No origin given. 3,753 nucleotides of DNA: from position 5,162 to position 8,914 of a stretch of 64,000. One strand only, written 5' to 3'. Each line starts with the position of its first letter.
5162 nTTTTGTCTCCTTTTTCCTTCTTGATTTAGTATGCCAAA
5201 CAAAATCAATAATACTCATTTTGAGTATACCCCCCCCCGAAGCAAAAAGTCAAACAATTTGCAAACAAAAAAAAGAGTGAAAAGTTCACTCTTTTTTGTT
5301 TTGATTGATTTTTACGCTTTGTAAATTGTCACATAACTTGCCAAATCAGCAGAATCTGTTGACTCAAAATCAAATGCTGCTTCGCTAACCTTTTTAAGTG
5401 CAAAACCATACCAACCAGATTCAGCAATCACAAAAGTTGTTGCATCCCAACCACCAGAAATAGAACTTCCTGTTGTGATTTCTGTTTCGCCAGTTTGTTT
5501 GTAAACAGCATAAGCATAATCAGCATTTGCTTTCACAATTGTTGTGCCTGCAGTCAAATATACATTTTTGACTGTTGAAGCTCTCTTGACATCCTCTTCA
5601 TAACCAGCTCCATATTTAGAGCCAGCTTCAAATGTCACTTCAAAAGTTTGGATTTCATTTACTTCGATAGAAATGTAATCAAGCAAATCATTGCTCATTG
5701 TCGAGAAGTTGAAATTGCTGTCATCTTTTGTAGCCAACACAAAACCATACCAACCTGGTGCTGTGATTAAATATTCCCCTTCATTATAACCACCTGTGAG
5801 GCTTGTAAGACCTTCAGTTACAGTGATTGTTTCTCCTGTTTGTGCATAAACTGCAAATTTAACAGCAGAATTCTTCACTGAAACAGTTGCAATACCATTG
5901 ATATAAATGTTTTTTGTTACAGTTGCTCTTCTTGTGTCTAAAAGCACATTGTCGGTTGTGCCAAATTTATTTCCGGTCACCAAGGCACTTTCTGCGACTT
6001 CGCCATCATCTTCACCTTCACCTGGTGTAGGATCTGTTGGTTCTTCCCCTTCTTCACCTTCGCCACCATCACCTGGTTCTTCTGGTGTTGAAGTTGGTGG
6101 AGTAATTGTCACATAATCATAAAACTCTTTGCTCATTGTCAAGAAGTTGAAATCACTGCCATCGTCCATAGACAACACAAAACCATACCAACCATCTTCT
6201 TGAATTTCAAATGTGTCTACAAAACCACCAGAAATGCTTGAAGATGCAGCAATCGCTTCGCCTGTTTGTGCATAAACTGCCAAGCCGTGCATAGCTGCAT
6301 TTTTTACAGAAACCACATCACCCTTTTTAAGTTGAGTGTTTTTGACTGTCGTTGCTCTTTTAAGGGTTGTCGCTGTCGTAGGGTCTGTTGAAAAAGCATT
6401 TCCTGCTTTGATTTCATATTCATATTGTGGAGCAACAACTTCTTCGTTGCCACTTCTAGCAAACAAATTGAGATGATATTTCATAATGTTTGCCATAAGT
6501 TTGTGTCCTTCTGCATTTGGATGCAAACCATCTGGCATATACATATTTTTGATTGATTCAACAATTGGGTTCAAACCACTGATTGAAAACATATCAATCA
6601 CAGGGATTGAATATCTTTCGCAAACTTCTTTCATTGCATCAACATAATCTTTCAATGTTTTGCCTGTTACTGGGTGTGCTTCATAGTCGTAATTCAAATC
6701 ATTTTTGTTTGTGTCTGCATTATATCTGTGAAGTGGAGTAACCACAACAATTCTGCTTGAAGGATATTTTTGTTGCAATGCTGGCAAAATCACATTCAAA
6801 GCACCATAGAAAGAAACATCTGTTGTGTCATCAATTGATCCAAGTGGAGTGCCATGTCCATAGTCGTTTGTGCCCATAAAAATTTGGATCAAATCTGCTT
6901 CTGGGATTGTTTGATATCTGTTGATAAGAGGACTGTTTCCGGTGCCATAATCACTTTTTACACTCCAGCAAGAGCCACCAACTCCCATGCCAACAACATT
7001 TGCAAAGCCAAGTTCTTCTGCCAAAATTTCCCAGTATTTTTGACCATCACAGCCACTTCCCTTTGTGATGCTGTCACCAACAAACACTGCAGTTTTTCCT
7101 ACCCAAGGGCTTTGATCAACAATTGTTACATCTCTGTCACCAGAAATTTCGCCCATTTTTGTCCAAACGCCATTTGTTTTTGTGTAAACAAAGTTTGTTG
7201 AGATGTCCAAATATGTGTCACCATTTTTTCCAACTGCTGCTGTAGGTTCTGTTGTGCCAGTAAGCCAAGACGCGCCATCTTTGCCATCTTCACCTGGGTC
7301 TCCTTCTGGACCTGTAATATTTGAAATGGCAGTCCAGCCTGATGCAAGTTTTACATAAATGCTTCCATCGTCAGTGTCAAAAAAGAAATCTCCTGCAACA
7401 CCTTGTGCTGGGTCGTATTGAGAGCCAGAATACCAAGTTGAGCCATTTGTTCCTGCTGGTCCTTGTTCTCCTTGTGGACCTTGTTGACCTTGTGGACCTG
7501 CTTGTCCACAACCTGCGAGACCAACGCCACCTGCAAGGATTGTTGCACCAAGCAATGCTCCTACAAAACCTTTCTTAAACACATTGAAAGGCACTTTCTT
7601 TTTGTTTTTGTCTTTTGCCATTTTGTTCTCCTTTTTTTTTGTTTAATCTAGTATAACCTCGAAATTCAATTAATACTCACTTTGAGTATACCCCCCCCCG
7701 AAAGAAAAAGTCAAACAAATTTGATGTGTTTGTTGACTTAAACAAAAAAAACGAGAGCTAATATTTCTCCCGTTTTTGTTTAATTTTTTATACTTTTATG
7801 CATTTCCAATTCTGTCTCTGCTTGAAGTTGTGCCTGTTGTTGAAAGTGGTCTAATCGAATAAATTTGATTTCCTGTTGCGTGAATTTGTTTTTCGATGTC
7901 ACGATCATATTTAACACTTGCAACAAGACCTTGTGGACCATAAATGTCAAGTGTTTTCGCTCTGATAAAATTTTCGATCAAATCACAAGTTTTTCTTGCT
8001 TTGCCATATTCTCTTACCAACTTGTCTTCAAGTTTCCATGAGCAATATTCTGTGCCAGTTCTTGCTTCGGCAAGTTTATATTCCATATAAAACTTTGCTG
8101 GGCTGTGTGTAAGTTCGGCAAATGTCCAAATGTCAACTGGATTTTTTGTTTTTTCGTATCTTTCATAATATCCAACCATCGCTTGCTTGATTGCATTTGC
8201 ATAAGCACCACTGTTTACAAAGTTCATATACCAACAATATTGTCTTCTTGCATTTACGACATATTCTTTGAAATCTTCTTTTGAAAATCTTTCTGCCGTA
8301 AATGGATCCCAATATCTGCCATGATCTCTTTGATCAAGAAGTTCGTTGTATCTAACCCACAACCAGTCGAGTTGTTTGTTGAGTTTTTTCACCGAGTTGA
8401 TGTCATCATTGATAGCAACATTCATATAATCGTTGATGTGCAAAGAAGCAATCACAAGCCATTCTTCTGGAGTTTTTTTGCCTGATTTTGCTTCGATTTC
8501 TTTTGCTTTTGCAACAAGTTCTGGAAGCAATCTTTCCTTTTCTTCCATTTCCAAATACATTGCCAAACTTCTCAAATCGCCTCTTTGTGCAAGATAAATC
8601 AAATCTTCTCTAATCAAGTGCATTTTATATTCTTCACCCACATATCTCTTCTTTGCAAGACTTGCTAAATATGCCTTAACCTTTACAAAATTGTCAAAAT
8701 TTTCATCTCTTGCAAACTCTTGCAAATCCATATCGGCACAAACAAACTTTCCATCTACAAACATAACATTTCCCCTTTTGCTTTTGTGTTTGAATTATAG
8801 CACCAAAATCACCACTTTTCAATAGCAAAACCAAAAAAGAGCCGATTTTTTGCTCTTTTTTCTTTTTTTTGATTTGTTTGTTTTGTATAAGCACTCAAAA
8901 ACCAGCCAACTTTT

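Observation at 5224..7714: Twin promoters with a G9 homopolymer in the -35/-10 spacer: candidate phase-variable switches for two surface lipoproteins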

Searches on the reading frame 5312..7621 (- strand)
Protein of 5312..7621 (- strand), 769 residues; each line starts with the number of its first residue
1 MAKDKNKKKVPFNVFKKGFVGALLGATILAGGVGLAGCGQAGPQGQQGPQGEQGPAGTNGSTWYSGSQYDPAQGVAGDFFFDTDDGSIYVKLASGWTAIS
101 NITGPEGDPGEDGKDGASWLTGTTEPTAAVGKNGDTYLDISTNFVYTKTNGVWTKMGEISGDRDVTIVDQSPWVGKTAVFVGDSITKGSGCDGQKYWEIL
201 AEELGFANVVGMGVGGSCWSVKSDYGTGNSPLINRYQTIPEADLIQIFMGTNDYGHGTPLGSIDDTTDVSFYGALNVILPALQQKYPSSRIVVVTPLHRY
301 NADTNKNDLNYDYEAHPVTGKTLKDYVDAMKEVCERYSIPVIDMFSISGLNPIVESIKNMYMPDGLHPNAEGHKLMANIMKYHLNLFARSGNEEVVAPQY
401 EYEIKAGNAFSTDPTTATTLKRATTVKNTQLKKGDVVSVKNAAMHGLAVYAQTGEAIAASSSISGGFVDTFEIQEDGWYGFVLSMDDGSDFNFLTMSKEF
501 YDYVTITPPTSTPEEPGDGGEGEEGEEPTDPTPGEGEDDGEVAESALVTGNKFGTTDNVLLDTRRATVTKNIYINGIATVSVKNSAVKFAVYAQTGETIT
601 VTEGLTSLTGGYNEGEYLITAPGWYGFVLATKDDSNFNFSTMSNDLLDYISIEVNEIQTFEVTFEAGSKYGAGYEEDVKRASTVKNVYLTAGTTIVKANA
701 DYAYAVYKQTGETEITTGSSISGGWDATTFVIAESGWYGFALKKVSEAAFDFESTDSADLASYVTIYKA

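Call 9: find_encoding_contigs(protein=window:5312-7621:-, flank=6000, max_places=10)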
Protein window:5312-7621:- (769 aa): no gene with exactly this product is on record in the collection.

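Call 10: search_protein_families(library=pfam, proteins=[window:5312-7621:-], max_evalue=0.01)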
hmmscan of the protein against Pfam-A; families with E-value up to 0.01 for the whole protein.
window:5312-7621:- (769 aa): 2 families
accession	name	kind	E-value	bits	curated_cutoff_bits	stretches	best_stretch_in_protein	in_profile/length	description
PF13472.12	Lipase_GDSL_2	-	6.7e-22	79.3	32.9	1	180-375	1-178/178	GDSL-like Lipase/Acylhydrolase family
PF00657.28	Lipase_GDSL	-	7.4e-13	49.6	23.6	1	179-378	2-206/208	GDSL-like Lipase/Acylhydrolase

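Call 11: find_homologous_proteins(query=window:5312-7621:-)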
Query window:5312-7621:- (769 aa): 272 proteins with E <= 0.001 among 8000 candidates; the best 120 are listed.
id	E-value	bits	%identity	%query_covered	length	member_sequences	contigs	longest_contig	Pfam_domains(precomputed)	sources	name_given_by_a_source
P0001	0.0e+0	1743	100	100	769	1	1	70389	PF13472.13,PF00657.29,PF16255.12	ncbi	-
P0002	0.0e+0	1492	86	100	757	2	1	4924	PF13472.13,PF00657.29,PF16255.12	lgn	-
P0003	0.0e+0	1462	84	100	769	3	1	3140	PF13472.13,PF00657.29,PF16255.12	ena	-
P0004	1.0e-286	971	58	100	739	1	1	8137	PF13472.13,PF00657.29,PF16255.12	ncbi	-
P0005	3.3e-279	946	51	99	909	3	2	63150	PF13472.13,PF00657.29,PF16255.12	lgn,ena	-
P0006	5.5e-279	946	54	99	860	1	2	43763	PF01391.24,PF13472.13,PF00657.29,PF16255.12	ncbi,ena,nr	ncbi:MAG: hypothetical protein IKC11_01500 [Clostridia bacterium]|nr:hypothetical protein [Clostridi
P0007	2.5e-253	861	54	93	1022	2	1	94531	PF13472.13,PF00657.29,PF16255.12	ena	-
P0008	7.8e-230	783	52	78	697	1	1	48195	PF13472.13,PF00657.29,PF16255.12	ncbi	-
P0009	2.1e-222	759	45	95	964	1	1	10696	PF01391.24,PF13472.13,PF00657.29,PF16255.12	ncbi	-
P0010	5.7e-165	569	41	77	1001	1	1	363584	PF13472.13,PF00657.29,PF09629.17,PF16255.12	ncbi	-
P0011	6.2e-155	536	43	85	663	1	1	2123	PF01391.24,PF13472.13,PF00657.29,PF16255.12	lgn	-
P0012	5.0e-154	533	44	85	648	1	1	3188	PF01391.24,PF13472.13,PF00657.29,PF16255.12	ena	-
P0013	2.4e-153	530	47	72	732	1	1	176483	PF13472.13,PF00657.29,PF16255.12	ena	-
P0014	6.2e-143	496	38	77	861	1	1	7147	PF13472.13,PF00657.29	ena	-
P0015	2.9e-142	494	44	71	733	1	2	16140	PF13472.13,PF00657.29,PF16255.12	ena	-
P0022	1.9e-114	402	37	85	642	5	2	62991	PF13472.13,PF00657.29,PF16255.12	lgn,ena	-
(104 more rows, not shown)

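Call 12: find_encoding_contigs(protein=P0002, flank=6000, max_places=10)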
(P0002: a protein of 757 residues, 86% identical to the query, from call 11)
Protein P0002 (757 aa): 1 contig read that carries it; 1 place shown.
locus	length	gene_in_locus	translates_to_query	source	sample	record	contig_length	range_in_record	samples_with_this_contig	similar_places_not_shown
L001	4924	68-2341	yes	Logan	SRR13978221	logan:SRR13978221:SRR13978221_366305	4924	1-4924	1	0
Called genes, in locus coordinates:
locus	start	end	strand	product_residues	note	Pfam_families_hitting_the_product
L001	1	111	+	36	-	?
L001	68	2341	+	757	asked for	PF00657:Lipase_GDSL, PF13472:Lipase_GDSL_2, PF16255:Lipase_GDSL_lke (weak)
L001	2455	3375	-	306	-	PF01116:F_bP_aldolase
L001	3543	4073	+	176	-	PF00583:Acetyltransf_1, PF13673:Acetyltransf_10, PF13508:Acetyltransf_7, PF08445:FR47 (weak)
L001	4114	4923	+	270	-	?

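Call 13: find_encoding_contigs(protein=P0003, flank=6000, max_places=10)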
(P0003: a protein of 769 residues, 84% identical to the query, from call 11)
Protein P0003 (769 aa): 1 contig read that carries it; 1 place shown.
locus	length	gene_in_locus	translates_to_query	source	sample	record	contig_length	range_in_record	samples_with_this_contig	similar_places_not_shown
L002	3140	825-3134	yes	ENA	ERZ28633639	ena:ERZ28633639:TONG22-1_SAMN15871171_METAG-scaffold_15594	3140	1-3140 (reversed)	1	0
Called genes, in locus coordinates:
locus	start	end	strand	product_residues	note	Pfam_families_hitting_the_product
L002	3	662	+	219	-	?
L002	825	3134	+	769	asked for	PF00657:Lipase_GDSL, PF13472:Lipase_GDSL_2, PF16255:Lipase_GDSL_lke (weak)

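Call 14: find_encoding_contigs(protein=P0001, flank=6000, max_places=10)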
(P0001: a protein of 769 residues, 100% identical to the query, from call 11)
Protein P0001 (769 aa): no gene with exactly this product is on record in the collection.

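Call 26: find_encoding_contigs(protein=P0004, flank=8000, max_places=6)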
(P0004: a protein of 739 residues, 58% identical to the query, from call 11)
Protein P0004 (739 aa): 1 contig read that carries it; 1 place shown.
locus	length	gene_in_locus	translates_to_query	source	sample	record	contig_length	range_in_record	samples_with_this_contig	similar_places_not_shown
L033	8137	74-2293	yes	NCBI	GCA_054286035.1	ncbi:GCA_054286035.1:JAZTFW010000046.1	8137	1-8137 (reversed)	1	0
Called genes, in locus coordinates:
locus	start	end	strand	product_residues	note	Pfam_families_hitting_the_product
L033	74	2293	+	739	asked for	PF00657:Lipase_GDSL, PF13472:Lipase_GDSL_2, PF16255:Lipase_GDSL_lke (weak)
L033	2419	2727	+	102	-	-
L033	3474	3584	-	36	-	-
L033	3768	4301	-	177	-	PF06114:Peptidase_M78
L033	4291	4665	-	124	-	PF13560:HTH_31 (faint)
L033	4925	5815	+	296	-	PF02661:Fic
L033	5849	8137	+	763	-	?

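Call 27: find_encoding_contigs(protein=P0009, flank=8000, max_places=6)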
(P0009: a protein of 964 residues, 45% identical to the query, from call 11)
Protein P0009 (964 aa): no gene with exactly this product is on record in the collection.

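Call 28: find_encoding_contigs(protein=P0007, flank=8000, max_places=6)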
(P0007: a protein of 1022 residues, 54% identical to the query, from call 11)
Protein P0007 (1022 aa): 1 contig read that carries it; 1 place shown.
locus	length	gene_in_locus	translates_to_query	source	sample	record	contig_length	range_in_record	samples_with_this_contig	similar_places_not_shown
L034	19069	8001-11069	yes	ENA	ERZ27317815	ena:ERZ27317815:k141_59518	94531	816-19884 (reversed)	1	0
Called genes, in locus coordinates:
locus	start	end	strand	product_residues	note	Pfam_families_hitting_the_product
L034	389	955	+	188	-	-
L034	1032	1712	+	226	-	-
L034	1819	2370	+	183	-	PF28043:KwaA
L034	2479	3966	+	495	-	PF12673:SipL (faint), PF01476:LysM (faint)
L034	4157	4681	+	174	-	PF09551:Spore_II_R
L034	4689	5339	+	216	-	PF01471:PG_binding_1, PF07486:Hydrolase_2, PF00397:WW (faint)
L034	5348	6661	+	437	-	PF20769:YPEB_N, PF14620:YPEB_PepSY1-2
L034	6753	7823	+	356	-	PF01699:Na_Ca_ex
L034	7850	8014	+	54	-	-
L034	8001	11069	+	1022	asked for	PF00657:Lipase_GDSL, PF13472:Lipase_GDSL_2, PF16255:Lipase_GDSL_lke (weak)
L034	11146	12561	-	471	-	PF00224:PK, PF03328:HpcH_HpaI (weak), PF02887:PK_C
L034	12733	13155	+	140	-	-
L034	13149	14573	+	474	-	PF00133:tRNA-synt_1 (faint), PF01406:tRNA-synt_1e, PF09334:tRNA-synt_1g (faint), PF01921:tRNA-synt_1f (weak), PF09190:DALR_2, PF23493:CysS_C (weak)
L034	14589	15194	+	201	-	PF05175:MTS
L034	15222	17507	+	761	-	-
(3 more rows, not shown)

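Call 31: find_encoding_contigs(protein=P0005, flank=8000, max_places=10)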
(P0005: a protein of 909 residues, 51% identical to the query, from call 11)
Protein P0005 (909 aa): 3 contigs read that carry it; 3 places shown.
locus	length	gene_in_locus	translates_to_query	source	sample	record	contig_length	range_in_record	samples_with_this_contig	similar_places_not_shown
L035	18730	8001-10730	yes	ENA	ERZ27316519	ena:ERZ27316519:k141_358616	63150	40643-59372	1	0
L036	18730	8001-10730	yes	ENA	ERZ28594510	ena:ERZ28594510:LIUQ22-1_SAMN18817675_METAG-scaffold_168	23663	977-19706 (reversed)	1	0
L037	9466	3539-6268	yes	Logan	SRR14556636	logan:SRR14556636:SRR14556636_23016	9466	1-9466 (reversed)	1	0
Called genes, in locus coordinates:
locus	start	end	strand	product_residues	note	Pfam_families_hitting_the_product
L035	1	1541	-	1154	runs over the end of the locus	PF01855:POR_N, PF17147:PFOR_II, PF01558:POR, PF10371:EKR, PF12838:Fer4_7, PF13183:Fer4_8 (weak), PF13187:Fer4_9 (weak), PF13484:Fer4_16, +3 more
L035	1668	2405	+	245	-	PF01416:PseudoU_synth_1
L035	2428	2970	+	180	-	-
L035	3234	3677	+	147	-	PF00572:Ribosomal_L13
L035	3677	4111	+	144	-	PF00380:Ribosomal_S9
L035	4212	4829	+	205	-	PF26566:PH_40 (faint)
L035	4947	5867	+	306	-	PF01266:DAO (faint), PF03486:HI0933_like (faint), PF07992:Pyr_redox_2, PF12831:FAD_oxidored (faint), PF13738:Pyr_redox_3, PF00070:Pyr_redox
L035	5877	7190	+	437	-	PF02878:PGM_PMM_I, PF02879:PGM_PMM_II, PF02880:PGM_PMM_III, PF00408:PGM_PMM_IV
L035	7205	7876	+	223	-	PF03167:UDG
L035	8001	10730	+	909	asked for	PF00657:Lipase_GDSL, PF13472:Lipase_GDSL_2, PF16255:Lipase_GDSL_lke (weak)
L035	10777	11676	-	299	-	-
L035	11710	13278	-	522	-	PF00920:ILVD_EDD_N, PF24877:ILV_EDD_C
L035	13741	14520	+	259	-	PF00571:CBS (weak)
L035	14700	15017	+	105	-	-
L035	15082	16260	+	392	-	PF03486:HI0933_like, PF22780:HI0933_like_1st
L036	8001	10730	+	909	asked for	PF00657:Lipase_GDSL, PF13472:Lipase_GDSL_2, PF16255:Lipase_GDSL_lke (weak)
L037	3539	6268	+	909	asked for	PF00657:Lipase_GDSL, PF13472:Lipase_GDSL_2, PF16255:Lipase_GDSL_lke (weak)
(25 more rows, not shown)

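Call 32: find_encoding_contigs(protein=P0015, flank=8000, max_places=10)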
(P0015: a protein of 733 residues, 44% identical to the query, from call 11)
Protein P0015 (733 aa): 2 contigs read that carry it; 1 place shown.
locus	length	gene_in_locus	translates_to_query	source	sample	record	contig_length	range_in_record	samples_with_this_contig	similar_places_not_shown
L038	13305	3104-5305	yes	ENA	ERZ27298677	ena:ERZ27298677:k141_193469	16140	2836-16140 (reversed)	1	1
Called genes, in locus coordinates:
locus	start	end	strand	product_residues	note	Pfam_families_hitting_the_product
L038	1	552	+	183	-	?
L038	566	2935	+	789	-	PF01588:tRNA_bind, PF03483:B3_4, PF03484:B5, PF17759:tRNA_synthFbeta, PF03147:FDX-ACB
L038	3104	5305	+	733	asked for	PF00657:Lipase_GDSL, PF13472:Lipase_GDSL_2, PF16255:Lipase_GDSL_lke (weak)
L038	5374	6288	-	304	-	PF01156:IU_nuc_hydro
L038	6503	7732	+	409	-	PF00753:Lactamase_B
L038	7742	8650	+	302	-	PF00480:ROK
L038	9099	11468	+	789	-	PF03477:ATP-cone, PF13597:NRDD, PF00462:Glutaredoxin (weak)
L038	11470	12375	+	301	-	PF00070:Pyr_redox (faint), PF00890:FAD_binding_2 (weak), PF01134:GIDA (faint), PF01266:DAO (weak), PF03486:HI0933_like (faint), PF07992:Pyr_redox_2, PF12831:FAD_oxidored, PF13738:Pyr_redox_3, +1 more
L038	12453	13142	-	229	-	PF13353:Fer4_12, PF04055:Radical_SAM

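Call 38: find_encoding_contigs(protein=P0022, flank=8000, max_places=10)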
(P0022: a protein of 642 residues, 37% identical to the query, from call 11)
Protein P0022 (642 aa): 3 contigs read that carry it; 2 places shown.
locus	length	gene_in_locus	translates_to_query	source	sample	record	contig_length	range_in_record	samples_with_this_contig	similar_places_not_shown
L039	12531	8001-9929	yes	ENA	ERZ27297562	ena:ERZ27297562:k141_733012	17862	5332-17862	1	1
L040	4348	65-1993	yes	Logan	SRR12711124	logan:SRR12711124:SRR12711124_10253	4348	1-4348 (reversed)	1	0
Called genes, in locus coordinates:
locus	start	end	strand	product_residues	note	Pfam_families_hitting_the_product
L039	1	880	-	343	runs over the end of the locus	PF10340:Say1_Mug180, PF20434:BD-FAE, PF07859:Abhydrolase_3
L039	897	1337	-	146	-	PF02580:Tyr_Deacylase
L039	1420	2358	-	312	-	PF01695:IstB_IS21, PF00308:Bac_DnaA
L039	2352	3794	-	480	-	PF07261:DnaB_2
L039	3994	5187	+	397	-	PF00149:Metallophos, PF12850:Metallophos_2 (faint)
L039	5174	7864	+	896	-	PF13476:AAA_23, PF13555:AAA_29 (weak), PF13558:SbcC_Walker_B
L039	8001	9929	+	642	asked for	PF00657:Lipase_GDSL, PF13472:Lipase_GDSL_2, PF16255:Lipase_GDSL_lke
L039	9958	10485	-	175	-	PF00293:NUDIX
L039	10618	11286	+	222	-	PF01966:HD (weak)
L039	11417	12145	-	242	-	PF05857:TraX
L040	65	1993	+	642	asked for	PF00657:Lipase_GDSL, PF13472:Lipase_GDSL_2, PF16255:Lipase_GDSL_lke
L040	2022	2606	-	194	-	PF00293:NUDIX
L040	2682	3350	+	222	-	PF01966:HD (weak)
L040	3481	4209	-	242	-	PF05857:TraX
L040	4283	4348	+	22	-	?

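Call 39: find_encoding_contigs(protein=P0013, flank=8000, max_places=10)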
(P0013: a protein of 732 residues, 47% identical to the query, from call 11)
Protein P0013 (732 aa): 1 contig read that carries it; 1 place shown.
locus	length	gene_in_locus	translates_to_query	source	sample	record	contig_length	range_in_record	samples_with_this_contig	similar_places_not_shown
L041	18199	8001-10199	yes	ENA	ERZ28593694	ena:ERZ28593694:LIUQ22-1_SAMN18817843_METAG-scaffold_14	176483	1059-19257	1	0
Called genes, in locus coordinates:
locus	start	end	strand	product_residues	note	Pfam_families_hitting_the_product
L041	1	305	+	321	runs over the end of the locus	PF01795:Methyltransf_5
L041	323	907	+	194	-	-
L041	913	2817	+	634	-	PF03717:PBP_dimer, PF00905:Transpeptidase, PF03793:PASTA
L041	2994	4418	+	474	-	PF01225:Mur_ligase (weak), PF08245:Mur_ligase_M, PF02875:Mur_ligase_C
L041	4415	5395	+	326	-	PF10555:MraY_sig1 (weak), PF00953:Glycos_transf_4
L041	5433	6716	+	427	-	PF08245:Mur_ligase_M, PF02875:Mur_ligase_C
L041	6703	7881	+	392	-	PF01098:FTSW_RODA_SPOVE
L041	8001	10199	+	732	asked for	PF16255:Lipase_GDSL_lke (weak), PF00657:Lipase_GDSL, PF13472:Lipase_GDSL_2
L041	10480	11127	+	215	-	-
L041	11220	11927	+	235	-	PF04973:NMN_transporter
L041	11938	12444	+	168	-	-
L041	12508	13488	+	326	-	-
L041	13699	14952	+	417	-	PF00275:EPSP_synthase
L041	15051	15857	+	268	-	PF08478:POTRA_1 (weak)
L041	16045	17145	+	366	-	PF14450:FtsA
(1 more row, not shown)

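Call 49: search_solved_structures(query=window:5312-7621:-, max_evalue=0.01)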
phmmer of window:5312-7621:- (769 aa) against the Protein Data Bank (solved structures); distinct sequences matched with E-value up to 0.01: 8.
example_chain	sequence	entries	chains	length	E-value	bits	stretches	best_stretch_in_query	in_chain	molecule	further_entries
7bxd_A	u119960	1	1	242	5e-28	101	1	177-380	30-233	GDSL-like protein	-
3bzw_A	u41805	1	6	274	3.3e-25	91.6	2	267-384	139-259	Putative lipase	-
3dc7_A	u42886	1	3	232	1.6e-21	79.5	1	176-383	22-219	Putative uncharacterized protein lp_3323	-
6v8i_AE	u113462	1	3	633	7.9e-16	60.6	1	175-382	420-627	Tail-Associated Lysin, gp59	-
8egr_K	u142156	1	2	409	4.9e-13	51.4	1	163-378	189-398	SGNH_hydro domain-containing protein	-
4q7q_A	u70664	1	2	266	1.4e-12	49.9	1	240-346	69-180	Lipolytic protein G-D-S-L family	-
4m8k_A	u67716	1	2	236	0.00034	22.1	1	221-296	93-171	hypothetical protein, GDSL-like Lipase/Acylhydrolase family protein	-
6hfz_A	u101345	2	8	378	0.0044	18.5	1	333-401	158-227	GDSL-like protein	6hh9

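Call 50: search_protein_families(library=ncbifam, proteins=[window:5312-7621:-], max_evalue=0.1)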
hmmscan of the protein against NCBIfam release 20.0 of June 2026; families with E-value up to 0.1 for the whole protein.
window:5312-7621:- (769 aa): 4 families
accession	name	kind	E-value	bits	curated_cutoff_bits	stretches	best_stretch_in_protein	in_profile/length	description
NF038329.2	gly_rich_SclB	equivalog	1.2e-06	27.7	325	1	39-134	216-310/442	LPXTG-anchored collagen-like adhesin Scl2/SclB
NF038330.1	adhesin_SclA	exception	2e-05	24.4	400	1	16-136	108-224/405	LPXTG-anchored collagen-like adhesin Scl1/SclA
NF042968.1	AcxylEst_AxeA1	equivalog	7.8e-05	21.2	700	1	180-380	279-459/459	acetylxylan esterase AxeA1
NF046116.1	adhesin_Lcl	equivalog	0.00012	20.8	500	1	28-134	150-262/431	collagen-like adhesin Lcl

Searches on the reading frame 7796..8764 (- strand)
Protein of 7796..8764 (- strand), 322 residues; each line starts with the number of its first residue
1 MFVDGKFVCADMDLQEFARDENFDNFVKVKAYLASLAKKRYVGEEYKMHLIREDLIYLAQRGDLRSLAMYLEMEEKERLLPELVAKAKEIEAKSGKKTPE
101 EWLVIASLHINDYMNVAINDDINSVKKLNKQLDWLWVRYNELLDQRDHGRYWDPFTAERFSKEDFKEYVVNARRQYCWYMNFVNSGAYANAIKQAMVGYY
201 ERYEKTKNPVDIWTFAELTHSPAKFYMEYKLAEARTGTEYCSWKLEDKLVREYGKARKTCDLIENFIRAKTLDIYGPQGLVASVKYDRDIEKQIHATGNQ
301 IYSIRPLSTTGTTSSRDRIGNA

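Call 8: find_encoding_contigs(protein=window:7796-8764:-, flank=6000, max_places=10)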
Protein window:7796-8764:- (322 aa): no gene with exactly this product is on record in the collection.
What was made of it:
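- Tried and rejected: Look-ups of the window's own proteins (calls 8, 9, 14) and of P0009 (call 27) found nothing on record, so no second assembly of the same strain could be compared.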

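Call 10: search_protein_families(library=pfam, proteins=[window:7796-8764:-], max_evalue=0.01)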
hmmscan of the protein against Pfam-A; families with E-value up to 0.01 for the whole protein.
window:7796-8764:- (322 aa): 0 families

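Call 50: search_protein_families(library=ncbifam, proteins=[window:7796-8764:-], max_evalue=0.1)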
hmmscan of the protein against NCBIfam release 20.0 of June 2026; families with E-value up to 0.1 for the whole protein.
window:7796-8764:- (322 aa): 0 families
